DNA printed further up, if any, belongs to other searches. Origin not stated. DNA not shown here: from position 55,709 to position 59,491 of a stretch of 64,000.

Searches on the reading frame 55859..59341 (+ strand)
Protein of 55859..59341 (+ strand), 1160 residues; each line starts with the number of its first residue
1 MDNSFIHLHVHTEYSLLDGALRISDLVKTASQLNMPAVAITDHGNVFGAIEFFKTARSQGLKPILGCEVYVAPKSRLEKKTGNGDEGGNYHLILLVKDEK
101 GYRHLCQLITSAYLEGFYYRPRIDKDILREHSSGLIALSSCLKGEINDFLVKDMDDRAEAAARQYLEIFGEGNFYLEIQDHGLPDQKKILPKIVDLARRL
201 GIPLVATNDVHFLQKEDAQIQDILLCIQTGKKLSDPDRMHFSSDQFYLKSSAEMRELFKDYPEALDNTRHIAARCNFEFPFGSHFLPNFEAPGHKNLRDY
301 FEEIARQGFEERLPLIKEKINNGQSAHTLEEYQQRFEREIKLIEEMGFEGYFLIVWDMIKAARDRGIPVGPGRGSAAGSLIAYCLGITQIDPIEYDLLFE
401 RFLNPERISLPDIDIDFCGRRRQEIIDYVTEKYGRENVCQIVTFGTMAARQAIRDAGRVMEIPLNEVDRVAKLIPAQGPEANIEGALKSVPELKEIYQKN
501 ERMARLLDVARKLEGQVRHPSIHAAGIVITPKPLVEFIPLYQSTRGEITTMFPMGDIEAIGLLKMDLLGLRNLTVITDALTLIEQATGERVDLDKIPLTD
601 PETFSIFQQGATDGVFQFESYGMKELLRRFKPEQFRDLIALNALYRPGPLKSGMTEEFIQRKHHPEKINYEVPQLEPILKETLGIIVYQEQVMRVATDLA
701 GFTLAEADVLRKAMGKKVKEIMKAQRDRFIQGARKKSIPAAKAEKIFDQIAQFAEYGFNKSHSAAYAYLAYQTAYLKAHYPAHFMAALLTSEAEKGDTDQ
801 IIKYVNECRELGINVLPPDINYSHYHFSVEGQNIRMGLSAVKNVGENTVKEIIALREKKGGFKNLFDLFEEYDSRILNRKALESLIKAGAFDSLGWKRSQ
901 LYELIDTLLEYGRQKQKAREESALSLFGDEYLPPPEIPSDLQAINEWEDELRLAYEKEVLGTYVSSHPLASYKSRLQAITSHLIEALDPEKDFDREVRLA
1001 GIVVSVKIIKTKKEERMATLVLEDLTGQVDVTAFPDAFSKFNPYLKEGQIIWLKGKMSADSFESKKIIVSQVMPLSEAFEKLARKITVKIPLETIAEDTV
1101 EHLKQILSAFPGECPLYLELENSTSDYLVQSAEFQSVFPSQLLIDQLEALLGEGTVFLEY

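Call 78: search_protein_families(library=pfam, proteins=[window:55859-59341:+], max_evalue=0.00001)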
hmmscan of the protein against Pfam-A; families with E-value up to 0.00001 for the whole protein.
window:55859-59341:+ (1160 aa): 5 families
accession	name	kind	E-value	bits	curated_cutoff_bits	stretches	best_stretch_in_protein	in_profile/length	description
PF07733.18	DNA_pol3_alpha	-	1.6e-102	343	23.9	1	300-569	2-260/260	Bacterial DNA polymerase III alpha NTPase domain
PF17657.6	DNA_pol3_finger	-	1.3e-65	220.2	22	1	572-736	1-165/166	Bacterial DNA polymerase III alpha subunit finger domain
PF02811.25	PHP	-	8.5e-62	208.8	26.4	1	7-181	1-164/164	PHP domain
PF14579.12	HHH_6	-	1.4e-31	109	25.6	1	812-901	1-90/90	Helix-hairpin-helix motif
PF01336.31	tRNA_anti-codon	-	1.4e-11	44.6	27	1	997-1075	1-75/75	OB-fold nucleic acid binding domain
